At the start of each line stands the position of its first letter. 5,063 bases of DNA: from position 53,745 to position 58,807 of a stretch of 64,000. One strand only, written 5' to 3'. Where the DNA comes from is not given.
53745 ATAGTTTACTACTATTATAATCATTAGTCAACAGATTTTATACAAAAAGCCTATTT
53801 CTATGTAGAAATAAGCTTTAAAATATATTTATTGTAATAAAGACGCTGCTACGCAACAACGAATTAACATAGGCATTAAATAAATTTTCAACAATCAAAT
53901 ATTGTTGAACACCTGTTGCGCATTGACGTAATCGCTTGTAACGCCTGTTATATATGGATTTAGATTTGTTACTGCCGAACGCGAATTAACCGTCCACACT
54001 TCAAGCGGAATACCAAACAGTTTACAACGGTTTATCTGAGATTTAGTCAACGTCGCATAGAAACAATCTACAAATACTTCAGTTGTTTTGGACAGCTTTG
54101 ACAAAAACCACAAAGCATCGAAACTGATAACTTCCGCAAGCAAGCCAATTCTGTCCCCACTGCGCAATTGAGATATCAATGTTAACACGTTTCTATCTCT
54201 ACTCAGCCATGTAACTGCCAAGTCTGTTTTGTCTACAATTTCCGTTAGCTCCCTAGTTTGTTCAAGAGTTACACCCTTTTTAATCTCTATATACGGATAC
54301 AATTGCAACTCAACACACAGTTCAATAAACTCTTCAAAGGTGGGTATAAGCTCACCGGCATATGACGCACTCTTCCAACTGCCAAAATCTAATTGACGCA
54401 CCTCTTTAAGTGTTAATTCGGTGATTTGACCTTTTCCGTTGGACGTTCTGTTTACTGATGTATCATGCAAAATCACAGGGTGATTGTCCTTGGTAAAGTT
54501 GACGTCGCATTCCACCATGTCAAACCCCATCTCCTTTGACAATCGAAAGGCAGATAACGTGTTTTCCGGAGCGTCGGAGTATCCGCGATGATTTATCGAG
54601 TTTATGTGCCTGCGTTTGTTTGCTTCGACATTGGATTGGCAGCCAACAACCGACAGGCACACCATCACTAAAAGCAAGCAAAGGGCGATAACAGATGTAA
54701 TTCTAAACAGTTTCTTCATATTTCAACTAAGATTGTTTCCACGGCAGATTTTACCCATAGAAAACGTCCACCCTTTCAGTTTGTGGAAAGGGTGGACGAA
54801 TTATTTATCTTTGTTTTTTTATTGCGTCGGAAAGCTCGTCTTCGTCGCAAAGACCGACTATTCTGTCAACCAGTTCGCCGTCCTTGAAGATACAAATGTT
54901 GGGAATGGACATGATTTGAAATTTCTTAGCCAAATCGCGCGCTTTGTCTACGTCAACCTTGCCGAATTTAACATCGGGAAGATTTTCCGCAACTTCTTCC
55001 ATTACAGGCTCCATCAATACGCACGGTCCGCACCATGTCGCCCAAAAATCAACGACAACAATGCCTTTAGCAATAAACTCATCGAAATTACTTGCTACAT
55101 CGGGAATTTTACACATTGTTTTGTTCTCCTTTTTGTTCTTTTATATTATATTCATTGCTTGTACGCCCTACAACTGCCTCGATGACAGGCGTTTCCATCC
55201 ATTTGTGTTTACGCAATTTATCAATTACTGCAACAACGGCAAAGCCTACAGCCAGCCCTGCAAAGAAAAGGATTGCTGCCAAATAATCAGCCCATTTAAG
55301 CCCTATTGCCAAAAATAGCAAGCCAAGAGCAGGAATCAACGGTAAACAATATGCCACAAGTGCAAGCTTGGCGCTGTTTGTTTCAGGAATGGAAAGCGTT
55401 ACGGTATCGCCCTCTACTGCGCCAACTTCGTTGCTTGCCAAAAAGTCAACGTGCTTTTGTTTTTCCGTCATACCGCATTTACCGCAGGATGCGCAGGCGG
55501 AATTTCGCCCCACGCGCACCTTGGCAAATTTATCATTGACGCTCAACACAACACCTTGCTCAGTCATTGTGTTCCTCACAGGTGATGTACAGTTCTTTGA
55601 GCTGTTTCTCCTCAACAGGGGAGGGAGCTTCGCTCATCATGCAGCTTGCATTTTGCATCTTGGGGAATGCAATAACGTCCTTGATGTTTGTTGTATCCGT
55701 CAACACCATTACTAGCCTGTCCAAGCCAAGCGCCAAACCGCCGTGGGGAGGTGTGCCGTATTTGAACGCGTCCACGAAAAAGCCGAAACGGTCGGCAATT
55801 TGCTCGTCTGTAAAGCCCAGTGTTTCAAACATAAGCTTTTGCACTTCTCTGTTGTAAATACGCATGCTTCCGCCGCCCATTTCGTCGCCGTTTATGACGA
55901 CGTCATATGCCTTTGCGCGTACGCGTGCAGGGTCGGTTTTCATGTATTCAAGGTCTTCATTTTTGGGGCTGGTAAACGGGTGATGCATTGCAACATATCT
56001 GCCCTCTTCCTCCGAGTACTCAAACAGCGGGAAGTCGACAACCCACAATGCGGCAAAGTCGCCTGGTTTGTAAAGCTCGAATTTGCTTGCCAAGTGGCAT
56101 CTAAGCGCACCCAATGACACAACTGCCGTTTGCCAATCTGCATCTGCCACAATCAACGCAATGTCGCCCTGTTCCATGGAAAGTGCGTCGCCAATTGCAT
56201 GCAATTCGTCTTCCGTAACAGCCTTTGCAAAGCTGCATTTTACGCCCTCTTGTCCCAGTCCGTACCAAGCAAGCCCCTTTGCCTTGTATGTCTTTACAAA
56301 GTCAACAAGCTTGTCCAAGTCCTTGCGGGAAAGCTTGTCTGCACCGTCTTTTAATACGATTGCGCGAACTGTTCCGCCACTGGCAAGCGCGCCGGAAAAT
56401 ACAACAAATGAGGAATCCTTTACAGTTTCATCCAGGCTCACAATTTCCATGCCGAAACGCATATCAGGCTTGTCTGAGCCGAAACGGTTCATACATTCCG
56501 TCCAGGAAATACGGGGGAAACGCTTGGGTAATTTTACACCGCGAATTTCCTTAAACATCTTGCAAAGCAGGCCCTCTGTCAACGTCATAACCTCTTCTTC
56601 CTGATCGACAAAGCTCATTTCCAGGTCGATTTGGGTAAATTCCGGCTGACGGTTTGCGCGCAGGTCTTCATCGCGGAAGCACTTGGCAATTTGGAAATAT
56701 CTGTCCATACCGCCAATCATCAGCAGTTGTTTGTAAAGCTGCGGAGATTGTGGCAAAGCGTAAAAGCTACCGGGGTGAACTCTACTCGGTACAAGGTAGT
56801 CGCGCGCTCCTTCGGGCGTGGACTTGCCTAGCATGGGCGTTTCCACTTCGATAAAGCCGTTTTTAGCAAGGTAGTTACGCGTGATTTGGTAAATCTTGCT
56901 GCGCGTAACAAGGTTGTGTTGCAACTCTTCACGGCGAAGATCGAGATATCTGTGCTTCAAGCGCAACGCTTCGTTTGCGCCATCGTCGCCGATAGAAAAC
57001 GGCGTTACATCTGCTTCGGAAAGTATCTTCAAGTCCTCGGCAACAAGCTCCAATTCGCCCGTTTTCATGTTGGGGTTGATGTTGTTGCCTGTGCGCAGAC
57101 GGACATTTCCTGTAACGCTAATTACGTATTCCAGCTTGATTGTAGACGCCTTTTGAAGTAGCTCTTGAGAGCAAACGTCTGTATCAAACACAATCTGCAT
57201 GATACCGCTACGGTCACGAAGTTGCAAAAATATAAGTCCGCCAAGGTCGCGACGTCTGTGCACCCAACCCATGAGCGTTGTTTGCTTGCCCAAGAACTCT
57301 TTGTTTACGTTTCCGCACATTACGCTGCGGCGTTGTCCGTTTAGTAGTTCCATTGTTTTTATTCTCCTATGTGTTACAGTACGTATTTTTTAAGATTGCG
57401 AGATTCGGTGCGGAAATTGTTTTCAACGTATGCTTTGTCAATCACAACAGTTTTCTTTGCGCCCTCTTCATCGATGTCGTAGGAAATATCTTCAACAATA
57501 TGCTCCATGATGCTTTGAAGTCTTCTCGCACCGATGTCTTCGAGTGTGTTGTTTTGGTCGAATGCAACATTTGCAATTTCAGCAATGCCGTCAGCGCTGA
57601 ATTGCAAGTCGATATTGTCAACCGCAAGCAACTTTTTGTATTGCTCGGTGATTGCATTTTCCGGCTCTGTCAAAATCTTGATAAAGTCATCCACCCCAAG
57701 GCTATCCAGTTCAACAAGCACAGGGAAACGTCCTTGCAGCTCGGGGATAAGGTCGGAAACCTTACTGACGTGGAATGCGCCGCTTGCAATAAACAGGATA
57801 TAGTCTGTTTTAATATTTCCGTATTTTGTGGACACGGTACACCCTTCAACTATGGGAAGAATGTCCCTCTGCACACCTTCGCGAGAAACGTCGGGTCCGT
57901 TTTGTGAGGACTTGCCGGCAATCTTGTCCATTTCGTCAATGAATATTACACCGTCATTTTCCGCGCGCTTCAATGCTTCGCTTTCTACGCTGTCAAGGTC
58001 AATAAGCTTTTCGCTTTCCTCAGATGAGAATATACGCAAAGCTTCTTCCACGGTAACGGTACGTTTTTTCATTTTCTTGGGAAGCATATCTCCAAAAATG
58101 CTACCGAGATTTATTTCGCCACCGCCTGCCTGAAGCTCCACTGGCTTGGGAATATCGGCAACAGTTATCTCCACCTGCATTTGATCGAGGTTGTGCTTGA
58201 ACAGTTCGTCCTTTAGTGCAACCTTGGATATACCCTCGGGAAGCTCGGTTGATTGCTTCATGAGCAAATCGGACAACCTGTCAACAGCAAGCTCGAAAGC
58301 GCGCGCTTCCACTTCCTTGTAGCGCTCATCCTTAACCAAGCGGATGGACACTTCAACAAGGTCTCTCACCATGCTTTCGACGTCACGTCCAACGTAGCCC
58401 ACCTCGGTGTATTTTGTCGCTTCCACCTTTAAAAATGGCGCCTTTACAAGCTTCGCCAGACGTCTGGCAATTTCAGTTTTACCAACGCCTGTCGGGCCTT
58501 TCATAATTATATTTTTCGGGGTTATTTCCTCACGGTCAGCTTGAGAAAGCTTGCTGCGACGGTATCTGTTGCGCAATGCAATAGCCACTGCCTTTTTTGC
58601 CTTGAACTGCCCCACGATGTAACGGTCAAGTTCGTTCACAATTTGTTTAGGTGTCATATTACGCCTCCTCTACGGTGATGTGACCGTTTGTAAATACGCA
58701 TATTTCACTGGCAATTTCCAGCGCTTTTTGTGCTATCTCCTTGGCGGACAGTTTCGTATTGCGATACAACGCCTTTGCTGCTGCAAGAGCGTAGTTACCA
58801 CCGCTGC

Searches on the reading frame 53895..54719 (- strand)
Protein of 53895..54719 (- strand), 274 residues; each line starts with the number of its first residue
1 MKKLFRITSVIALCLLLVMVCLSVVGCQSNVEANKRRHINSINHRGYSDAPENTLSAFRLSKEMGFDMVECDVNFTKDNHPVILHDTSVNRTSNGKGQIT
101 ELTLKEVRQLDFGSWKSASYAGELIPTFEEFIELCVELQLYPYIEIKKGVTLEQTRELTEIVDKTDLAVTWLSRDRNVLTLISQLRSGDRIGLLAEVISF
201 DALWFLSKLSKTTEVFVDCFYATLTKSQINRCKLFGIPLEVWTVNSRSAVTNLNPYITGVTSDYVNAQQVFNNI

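Call 75: search_protein_families(library=pfam, proteins=[window:53895-54719:-])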
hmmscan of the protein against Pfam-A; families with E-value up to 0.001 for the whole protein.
window:53895-54719:- (274 aa): 1 family
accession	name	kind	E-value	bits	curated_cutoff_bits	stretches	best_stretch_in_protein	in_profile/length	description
PF03009.23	GDPD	-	4e-34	119.2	23.6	1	44-265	1-242/244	Glycerophosphoryl diester phosphodiesterase family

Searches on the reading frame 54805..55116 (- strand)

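Call 52: search_protein_families(library=pfam, proteins=[window:54805-55116:-], max_evalue=0.01)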
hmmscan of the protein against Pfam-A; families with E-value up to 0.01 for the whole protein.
window:54805-55116:- (103 aa): 10 families
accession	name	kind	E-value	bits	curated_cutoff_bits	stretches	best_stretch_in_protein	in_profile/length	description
PF00085.26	Thioredoxin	-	3.8e-28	97.9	23.5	1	8-101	7-103/103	Thioredoxin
PF13098.12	Thioredoxin_2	-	1.3e-08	35.6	27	1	19-98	7-103/104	Thioredoxin-like domain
PF13905.12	Thioredoxin_8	-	5.2e-06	27.1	27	0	19-49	3-36/94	Thioredoxin-like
PF14595.12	Thioredoxin_9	-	5.3e-06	26.8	25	1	13-80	37-106/129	Thioredoxin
PF04756.19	OST3_OST6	-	0.00017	21.6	27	1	29-79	46-104/294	OST3 / OST6 family, transporter family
PF13192.12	Thioredoxin_3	-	0.00061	20.2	24.8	1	27-94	8-70/76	Thioredoxin domain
PF00578.27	AhpC-TSA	-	0.0027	18.1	26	1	17-64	24-75/124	AhpC/TSA family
PF08534.16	Redoxin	-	0.0049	17.1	26.6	1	16-46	27-58/148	Redoxin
PF02114.22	Phosducin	-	0.005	16.3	23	1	20-91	149-219/265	Phosducin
PF06110.17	TXD17-like_Trx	-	0.01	16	23.1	0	27-58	36-68/119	Thioredoxin domain-containing protein 17-like, thioredoxin domain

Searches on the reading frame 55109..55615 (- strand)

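Call 52: search_protein_families(library=pfam, proteins=[window:55109-55615:-], max_evalue=0.01)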
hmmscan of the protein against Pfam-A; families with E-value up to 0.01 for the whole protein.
window:55109-55615:- (168 aa): 2 families
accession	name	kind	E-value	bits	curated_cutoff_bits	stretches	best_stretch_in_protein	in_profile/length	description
PF04246.17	RseC_MucC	-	7.4e-23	81.3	24.4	1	23-144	1-127/130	Positive regulator of sigma(E), RseC/MucC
PF09594.16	GT87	-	0.0022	18.2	25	1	87-140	105-156/237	Glycosyltransferase family 87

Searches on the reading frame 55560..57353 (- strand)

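Call 75: search_protein_families(library=pfam, proteins=[window:55560-57353:-])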
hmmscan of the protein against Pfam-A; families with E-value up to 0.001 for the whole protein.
window:55560-57353:- (597 aa): 4 families
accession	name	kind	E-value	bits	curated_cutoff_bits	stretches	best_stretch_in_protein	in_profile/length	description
PF00152.25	tRNA-synt_2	-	4.8e-125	417.1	25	1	127-567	1-308/308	tRNA synthetases class II (D, K and N)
PF02938.19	GAD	-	2.4e-22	79.4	23.4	1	319-413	1-94/95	GAD domain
PF01336.31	tRNA_anti-codon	-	6.9e-18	64.8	27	1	26-111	2-75/75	OB-fold nucleic acid binding domain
PF01409.25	tRNA-synt_2d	-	5.9e-05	23.1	19.8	0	218-279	104-162/246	tRNA synthetases class II core domain (F)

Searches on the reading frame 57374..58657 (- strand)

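Call 75: search_protein_families(library=pfam, proteins=[window:57374-58657:-])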
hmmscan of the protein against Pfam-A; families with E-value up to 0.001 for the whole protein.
window:57374-58657:- (427 aa): 7 families
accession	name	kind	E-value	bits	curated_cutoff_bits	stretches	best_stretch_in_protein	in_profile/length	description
PF07724.20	AAA_2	-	1.9e-30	106.5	27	2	196-313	29-165/166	AAA domain (Cdc48 subfamily)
PF00004.35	AAA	-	4.9e-13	50.1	21.2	2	229-317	50-129/131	ATPase family associated with various cellular activities (AAA)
PF07728.20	AAA_5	-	3.3e-07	30.8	22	1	49-86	1-39/139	AAA domain (dynein-related subfamily)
PF13401.12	AAA_22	-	1.7e-05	25.6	27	0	48-95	6-56/130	AAA domain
PF10431.15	ClpB_D2-small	-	0.00028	21.3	21.9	1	324-390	5-62/81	C-terminal, D2-small domain, of ClpB protein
PF00493.29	MCM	-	0.00032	20.3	23.3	0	4-74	16-84/224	MCM P-loop domain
PF01078.27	Mg_chelatase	-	0.00071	19.5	20.3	0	48-82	23-56/207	Magnesium chelatase, subunit ChlI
